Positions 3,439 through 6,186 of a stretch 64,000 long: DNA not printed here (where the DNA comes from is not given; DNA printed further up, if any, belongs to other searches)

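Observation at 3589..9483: Cluster of three degenerate asparaginase/GatD-like domain genes with a YbaK-like tRNA-deacylase fusion and an ACT-domain protein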

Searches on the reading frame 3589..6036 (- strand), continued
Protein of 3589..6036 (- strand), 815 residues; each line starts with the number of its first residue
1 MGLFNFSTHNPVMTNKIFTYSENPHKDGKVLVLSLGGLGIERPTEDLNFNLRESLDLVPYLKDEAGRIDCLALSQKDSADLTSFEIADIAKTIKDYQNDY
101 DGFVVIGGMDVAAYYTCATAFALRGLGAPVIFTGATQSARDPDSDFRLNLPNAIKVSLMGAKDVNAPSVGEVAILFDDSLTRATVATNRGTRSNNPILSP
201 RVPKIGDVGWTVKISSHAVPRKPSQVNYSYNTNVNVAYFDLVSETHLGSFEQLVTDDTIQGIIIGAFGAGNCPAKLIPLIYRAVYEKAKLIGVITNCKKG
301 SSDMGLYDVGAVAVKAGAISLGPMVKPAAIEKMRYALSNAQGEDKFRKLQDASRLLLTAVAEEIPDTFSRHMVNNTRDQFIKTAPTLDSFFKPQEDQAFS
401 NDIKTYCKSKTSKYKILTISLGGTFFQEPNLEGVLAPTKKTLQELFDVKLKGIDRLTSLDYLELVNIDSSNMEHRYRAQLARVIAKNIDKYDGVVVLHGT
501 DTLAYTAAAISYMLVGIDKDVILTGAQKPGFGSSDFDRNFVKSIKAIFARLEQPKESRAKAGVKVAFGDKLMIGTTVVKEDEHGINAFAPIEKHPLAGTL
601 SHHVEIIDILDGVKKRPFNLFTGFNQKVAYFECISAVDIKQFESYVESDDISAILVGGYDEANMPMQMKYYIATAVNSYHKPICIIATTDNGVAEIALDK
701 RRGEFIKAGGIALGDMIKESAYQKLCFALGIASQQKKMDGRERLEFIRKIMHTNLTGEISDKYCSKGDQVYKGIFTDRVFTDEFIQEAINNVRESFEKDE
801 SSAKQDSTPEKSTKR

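Call 21: search_protein_families(library=pfam, proteins=[L001:8681-9955:+, L001:12482-13417:+, L004:6257-6718:+, L004:6786-7811:+, L006:12535-13662:+, L007:1186-3852:+, L007:6500-7084:+, L007:7081-8004:+, L009:9448-9912:+, L009:12420-13529:+], max_evalue=0.01)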
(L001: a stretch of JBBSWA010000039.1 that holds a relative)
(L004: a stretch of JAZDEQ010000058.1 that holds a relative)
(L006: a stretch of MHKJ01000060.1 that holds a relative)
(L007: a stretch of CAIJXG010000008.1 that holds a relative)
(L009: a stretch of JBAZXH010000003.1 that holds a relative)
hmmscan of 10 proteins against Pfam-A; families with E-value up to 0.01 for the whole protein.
L001:8681-9955:+ (424 aa): 1 family
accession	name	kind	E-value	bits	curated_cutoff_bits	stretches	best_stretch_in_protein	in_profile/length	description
PF00710.25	Asparaginase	-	1.6e-05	24.9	22.5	1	21-145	2-119/193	Asparaginase, N-terminal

L001:12482-13417:+ (311 aa): 0 families

L004:6257-6718:+ (153 aa): 2 families
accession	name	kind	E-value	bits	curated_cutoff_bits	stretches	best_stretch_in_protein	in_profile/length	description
PF04191.18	PEMT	-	1.4e-07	32.4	25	1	70-135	38-104/105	Phospholipid methyltransferase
PF06966.17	DUF1295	-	6.5e-06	26.2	20.4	1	30-144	112-235/235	Protein of unknown function (DUF1295)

L004:6786-7811:+ (341 aa): 2 families
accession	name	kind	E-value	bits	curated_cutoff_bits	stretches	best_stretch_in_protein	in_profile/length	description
PF15891.11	Nuc_deoxyri_tr2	-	0.00023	21.9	30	1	5-92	2-88/105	Nucleoside 2-deoxyribosyltransferase like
PF00293.34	NUDIX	-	0.00032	21.1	21.1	1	200-329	10-133/134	NUDIX domain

L006:12535-13662:+ (375 aa): 6 families
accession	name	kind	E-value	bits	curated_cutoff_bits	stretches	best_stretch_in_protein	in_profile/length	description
PF13635.12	DUF4143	-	4.6e-30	104.9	28.1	1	175-323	2-159/160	Domain of unknown function (DUF4143)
PF13173.12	AAA_14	-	4.1e-25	88.7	27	1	15-131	2-128/129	AAA domain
PF08279.18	HTH_11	-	6.7e-05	23.1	25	1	191-230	4-42/55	HTH domain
PF13401.12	AAA_22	-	0.0002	22.1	27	0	14-48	4-40/130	AAA domain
PF13730.12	HTH_36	-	0.0032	17.7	25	1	204-230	26-52/55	Helix-turn-helix domain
PF13412.12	HTH_24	-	0.0055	16.7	21.9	0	204-229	18-43/48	Winged helix-turn-helix DNA-binding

L007:1186-3852:+ (888 aa): 3 families
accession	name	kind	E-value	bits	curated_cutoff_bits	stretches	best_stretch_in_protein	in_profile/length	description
PF01411.24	tRNA-synt_2c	-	5.5e-209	695.7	30.3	1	9-559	1-551/552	tRNA synthetases class II (A)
PF07973.19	tRNA_SAD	-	8.5e-15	54.9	24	1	657-711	1-44/44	Threonyl and Alanyl tRNA synthetase second additional domain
PF02272.25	DHHA1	-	1e-12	48.8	25.9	1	793-885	10-98/102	DHHA1 domain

L007:6500-7084:+ (194 aa): 1 family
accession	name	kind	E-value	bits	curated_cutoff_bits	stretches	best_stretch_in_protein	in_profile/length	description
PF02130.23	YbeY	-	1.6e-27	96.3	25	1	65-181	24-129/129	Endoribonuclease YbeY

L007:7081-8004:+ (307 aa): 2 families
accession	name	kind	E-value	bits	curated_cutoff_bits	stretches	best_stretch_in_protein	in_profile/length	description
PF03471.22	CorC_HlyC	-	3.7e-20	72.1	27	1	217-296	3-80/81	Transporter associated domain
PF00571.33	CBS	-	1.4e-16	61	24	2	147-199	3-56/57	CBS domain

L009:9448-9912:+ (154 aa): 0 families

L009:12420-13529:+ (369 aa): 1 family
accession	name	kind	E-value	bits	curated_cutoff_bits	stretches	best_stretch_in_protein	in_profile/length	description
PF00579.31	tRNA-synt_1b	-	1.8e-32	113.3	21.1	1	66-348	3-292/292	tRNA synthetases class I (W and Y)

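Call 61: search_protein_families(library=padloc, proteins=[window:3589-6036:-], max_evalue=0.01)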
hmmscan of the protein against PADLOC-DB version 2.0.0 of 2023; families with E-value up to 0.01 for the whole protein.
window:3589-6036:- (815 aa): 0 families

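Call 70: find_encoding_contigs(protein=P0006, flank=8000, max_places=1)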
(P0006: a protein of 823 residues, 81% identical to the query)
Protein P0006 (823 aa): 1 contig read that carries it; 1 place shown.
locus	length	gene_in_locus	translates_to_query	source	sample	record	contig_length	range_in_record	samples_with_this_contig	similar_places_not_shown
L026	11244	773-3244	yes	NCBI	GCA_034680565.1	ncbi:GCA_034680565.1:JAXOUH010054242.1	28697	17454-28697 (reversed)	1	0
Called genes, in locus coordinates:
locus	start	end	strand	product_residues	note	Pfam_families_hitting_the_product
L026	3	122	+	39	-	?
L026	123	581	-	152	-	-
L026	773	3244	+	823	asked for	PF00710:Asparaginase, PF17763:Asparaginase_C, PF00710:Asparaginase, PF17763:Asparaginase_C (weak)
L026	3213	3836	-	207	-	PF03473:MOSC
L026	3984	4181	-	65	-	-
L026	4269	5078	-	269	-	-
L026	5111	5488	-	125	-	-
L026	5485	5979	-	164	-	-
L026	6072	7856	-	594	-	PF00009:GTP_EFTU, PF01926:MMR_HSR1 (weak), PF03144:GTP_EFTU_D2, PF22042:EF-G_D2, PF14492:EFG_III (weak), PF00679:EFG_C, PF21018:BipA_C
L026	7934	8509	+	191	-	PF04307:YdjM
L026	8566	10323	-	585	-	-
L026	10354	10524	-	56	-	-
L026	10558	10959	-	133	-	-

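Call 71: find_encoding_contigs(protein=P0015, flank=8000, max_places=1)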
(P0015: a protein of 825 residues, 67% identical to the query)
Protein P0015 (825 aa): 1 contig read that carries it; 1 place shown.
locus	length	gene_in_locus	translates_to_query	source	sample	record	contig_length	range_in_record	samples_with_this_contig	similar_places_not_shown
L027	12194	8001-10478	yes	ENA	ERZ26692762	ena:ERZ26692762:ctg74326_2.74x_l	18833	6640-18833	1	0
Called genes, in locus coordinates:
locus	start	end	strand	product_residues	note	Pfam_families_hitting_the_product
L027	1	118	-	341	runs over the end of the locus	PF02899:Phage_int_SAM_1 (weak), PF13495:Phage_int_SAM_4 (faint), PF00589:Phage_integrase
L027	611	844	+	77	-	PF00312:Ribosomal_S15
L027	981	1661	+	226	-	PF01936:NYN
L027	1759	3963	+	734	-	PF01138:RNase_PH, PF00013:KH_1, PF00575:S1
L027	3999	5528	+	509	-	-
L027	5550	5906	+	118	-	PF01258:zf-dskA_traR (faint)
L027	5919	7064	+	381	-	PF13450:NAD_binding_8 (faint), PF01593:Amino_oxidase (weak)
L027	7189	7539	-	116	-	-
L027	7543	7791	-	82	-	-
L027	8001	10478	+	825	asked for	PF00710:Asparaginase, PF17763:Asparaginase_C, PF00710:Asparaginase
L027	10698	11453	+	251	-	PF00487:FA_desaturase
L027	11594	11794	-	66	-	-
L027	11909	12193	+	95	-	?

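Call 76: find_encoding_contigs(protein=P0043, flank=8000, max_places=1)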
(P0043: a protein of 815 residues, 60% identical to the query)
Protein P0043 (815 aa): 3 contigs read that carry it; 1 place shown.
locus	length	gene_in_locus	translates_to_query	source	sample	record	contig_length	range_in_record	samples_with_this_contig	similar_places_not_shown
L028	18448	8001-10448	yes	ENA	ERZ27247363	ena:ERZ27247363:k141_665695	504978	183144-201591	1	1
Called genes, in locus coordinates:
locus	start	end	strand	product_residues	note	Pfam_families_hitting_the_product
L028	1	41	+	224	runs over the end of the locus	PF01479:S4, PF00849:PseudoU_synth_2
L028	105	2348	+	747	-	-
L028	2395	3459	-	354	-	PF21176:RecR_HhH, PF02132:RecR_ZnF, PF01751:Toprim, PF13662:Toprim_4, PF21175:RecR_C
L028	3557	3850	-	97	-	PF02575:YbaB_DNA_bd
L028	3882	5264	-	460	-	PF00772:DnaB, PF13481:AAA_25, PF03796:DnaB_C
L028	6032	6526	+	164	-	-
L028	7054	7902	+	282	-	-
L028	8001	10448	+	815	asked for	PF00710:Asparaginase, PF17763:Asparaginase_C, PF00710:Asparaginase, PF17763:Asparaginase_C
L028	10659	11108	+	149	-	-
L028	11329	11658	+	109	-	-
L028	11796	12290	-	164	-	-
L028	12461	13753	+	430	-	PF01943:Polysacc_synt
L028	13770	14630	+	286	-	PF00535:Glycos_transf_2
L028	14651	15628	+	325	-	PF00535:Glycos_transf_2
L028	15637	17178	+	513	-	PF02310:B12-binding (weak), PF04055:Radical_SAM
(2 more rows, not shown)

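Call 90: find_related_loci(query=A1, collection=viral_contigs, flank=8000)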
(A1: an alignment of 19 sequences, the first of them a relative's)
Query A1 (815 aa) in viral_contigs; peptide patterns used: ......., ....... (x = any residue, [..] = any of these).
37 stretches matched a pattern, but none encodes a relative of the query by tblastn (E <= 1e-3).
